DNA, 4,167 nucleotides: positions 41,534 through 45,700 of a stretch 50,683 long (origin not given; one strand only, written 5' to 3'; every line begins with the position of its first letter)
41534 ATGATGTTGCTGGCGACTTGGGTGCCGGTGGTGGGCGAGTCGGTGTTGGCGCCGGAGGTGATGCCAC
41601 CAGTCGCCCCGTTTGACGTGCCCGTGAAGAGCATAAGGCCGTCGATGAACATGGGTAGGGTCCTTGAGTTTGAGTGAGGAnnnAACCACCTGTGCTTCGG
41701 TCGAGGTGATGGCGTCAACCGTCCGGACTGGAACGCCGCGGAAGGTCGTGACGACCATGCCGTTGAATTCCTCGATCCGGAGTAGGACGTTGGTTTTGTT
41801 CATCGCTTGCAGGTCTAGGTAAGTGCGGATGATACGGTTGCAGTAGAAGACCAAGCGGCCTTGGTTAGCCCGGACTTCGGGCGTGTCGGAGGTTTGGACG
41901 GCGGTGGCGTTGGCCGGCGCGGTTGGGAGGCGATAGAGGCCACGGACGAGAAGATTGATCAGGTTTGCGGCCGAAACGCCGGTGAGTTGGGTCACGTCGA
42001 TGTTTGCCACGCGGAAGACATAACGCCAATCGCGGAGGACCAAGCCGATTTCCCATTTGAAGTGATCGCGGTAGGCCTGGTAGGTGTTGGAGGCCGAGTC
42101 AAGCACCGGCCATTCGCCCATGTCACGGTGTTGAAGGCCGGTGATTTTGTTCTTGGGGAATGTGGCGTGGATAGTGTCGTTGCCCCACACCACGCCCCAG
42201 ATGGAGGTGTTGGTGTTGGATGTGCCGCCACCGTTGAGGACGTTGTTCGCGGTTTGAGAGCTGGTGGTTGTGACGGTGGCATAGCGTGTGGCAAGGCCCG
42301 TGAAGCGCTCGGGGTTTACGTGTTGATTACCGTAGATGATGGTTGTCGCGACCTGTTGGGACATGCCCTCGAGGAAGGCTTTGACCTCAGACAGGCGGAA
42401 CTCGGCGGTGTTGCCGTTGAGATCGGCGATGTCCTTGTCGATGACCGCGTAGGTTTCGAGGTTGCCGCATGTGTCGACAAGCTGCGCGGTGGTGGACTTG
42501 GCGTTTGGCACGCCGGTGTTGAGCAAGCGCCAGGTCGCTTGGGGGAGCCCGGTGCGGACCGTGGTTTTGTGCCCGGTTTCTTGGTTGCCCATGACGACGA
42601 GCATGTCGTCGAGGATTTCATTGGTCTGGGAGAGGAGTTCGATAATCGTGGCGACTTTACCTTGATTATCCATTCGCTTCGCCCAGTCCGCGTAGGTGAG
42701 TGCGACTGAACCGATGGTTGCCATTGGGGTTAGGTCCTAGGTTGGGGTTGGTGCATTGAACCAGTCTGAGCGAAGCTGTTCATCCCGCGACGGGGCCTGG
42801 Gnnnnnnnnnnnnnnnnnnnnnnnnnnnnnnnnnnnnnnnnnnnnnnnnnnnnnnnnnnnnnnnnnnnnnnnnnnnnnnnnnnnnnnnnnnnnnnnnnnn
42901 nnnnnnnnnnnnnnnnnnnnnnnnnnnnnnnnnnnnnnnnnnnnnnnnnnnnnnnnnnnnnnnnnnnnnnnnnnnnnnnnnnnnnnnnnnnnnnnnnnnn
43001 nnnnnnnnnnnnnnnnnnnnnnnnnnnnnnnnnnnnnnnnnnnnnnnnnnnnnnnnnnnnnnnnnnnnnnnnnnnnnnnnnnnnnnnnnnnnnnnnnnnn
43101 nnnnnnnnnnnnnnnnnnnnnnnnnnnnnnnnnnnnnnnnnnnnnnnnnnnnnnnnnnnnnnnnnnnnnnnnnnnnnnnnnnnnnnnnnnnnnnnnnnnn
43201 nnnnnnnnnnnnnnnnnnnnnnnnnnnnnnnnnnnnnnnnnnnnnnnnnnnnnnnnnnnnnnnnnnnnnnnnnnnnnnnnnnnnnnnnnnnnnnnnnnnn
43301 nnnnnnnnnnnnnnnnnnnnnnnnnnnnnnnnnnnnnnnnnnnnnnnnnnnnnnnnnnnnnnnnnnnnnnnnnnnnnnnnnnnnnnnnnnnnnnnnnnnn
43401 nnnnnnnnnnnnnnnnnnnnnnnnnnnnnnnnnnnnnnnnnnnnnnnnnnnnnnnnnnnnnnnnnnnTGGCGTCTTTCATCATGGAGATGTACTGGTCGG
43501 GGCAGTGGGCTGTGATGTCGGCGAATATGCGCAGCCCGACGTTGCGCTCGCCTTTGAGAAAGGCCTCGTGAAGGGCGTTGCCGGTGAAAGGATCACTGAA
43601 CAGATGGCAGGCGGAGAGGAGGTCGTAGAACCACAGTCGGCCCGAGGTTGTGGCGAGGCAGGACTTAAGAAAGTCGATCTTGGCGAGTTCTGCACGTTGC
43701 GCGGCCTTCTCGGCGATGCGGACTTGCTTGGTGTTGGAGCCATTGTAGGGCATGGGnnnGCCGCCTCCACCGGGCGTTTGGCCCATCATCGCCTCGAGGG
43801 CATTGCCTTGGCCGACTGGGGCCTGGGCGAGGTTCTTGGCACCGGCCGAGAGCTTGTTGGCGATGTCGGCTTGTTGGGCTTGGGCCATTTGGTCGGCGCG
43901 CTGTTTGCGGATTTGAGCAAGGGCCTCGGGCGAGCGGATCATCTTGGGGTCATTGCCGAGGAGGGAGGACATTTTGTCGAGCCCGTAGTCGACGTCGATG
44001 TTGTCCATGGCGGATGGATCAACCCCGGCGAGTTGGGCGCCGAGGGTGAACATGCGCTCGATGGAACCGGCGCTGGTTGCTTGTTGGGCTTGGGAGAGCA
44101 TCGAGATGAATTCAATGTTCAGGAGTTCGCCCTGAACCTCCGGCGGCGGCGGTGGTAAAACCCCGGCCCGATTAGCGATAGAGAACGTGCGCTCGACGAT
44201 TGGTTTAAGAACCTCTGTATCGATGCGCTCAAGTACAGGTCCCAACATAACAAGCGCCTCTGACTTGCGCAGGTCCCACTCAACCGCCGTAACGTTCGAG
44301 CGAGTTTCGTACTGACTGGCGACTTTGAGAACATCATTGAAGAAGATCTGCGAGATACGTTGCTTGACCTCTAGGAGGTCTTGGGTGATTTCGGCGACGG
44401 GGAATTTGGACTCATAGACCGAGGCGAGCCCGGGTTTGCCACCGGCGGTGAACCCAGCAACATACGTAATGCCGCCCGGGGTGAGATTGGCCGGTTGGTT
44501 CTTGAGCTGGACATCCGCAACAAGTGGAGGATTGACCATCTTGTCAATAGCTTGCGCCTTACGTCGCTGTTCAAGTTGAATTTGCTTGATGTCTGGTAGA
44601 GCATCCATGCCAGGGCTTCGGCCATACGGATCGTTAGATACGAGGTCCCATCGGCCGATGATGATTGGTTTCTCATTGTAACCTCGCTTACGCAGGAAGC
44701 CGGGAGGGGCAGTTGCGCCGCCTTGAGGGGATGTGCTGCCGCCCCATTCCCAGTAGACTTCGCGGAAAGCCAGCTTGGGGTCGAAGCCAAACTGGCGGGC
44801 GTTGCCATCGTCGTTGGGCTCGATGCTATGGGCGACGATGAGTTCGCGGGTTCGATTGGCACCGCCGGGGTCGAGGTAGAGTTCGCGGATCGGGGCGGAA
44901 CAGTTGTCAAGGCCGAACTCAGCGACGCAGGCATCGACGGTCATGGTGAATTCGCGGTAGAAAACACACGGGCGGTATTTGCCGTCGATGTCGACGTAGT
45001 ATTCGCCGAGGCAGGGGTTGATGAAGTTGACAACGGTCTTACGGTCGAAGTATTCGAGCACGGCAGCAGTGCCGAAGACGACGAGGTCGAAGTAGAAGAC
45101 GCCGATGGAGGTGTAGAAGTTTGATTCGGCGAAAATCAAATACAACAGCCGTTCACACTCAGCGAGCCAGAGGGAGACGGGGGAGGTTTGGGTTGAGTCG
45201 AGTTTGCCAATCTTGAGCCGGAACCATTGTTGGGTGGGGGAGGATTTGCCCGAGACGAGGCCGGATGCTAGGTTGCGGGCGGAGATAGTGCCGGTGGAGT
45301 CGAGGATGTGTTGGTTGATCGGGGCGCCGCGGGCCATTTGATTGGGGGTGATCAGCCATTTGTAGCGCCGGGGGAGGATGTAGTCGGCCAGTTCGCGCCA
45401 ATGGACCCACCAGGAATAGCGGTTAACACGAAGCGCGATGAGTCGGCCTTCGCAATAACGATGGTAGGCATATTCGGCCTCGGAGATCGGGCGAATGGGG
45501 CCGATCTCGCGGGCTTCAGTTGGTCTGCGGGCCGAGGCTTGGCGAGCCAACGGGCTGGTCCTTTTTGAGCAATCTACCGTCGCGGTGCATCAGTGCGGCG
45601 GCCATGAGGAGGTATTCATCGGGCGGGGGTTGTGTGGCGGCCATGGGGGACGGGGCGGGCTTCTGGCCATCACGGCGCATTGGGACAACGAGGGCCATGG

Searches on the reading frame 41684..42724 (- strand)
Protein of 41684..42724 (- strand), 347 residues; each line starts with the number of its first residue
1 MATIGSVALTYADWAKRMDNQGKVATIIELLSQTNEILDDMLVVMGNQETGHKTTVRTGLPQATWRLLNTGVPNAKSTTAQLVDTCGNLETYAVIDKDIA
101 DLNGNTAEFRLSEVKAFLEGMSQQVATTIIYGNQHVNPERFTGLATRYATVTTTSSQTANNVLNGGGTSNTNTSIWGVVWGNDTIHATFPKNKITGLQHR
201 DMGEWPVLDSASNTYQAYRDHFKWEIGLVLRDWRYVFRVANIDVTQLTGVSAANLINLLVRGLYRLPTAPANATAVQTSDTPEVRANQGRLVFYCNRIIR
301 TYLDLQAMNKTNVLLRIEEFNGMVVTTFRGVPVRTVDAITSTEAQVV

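Call 41: search_protein_families(library=phrogs, max_evalue=0.00001, proteins=[window:41684-42724:-])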
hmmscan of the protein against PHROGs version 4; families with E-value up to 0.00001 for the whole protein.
window:41684-42724:- (347 aa): 1 family
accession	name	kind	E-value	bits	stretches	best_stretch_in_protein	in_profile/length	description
phrog_212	-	head and packaging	1.4e-79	268.7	1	7-248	4-299/301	major head protein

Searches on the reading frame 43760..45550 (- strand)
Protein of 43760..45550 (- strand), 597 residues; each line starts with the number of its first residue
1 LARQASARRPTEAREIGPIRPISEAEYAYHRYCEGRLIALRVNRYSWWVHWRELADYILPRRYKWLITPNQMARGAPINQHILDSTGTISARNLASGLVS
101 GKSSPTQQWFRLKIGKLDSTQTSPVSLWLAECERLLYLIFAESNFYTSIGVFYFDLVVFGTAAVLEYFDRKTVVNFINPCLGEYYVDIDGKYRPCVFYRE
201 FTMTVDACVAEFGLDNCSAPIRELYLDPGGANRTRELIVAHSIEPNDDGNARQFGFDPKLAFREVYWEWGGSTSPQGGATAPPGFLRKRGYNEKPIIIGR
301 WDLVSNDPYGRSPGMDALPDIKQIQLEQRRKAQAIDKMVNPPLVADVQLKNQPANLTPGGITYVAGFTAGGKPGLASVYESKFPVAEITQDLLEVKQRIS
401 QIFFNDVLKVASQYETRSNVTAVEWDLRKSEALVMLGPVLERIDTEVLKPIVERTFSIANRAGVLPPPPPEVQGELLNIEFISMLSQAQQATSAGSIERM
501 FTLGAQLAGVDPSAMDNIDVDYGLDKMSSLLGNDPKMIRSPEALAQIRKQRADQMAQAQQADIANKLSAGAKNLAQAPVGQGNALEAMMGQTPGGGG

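Call 41: search_protein_families(library=phrogs, max_evalue=0.00001, proteins=[window:43760-45550:-])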
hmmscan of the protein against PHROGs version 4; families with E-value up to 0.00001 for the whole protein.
window:43760-45550:- (597 aa): 4 families
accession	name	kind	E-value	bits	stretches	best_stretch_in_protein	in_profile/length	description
phrog_332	-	connector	4.6e-135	452.1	1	36-591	17-559/560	head-tail adaptor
phrog_21643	-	unknown function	3.4e-45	155.3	1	337-591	17-267/268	-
phrog_21528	-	unknown function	1.3e-33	117.3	1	36-249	9-219/224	-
phrog_449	-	connector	7.3e-19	68.6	1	292-574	241-511/520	head-tail adaptor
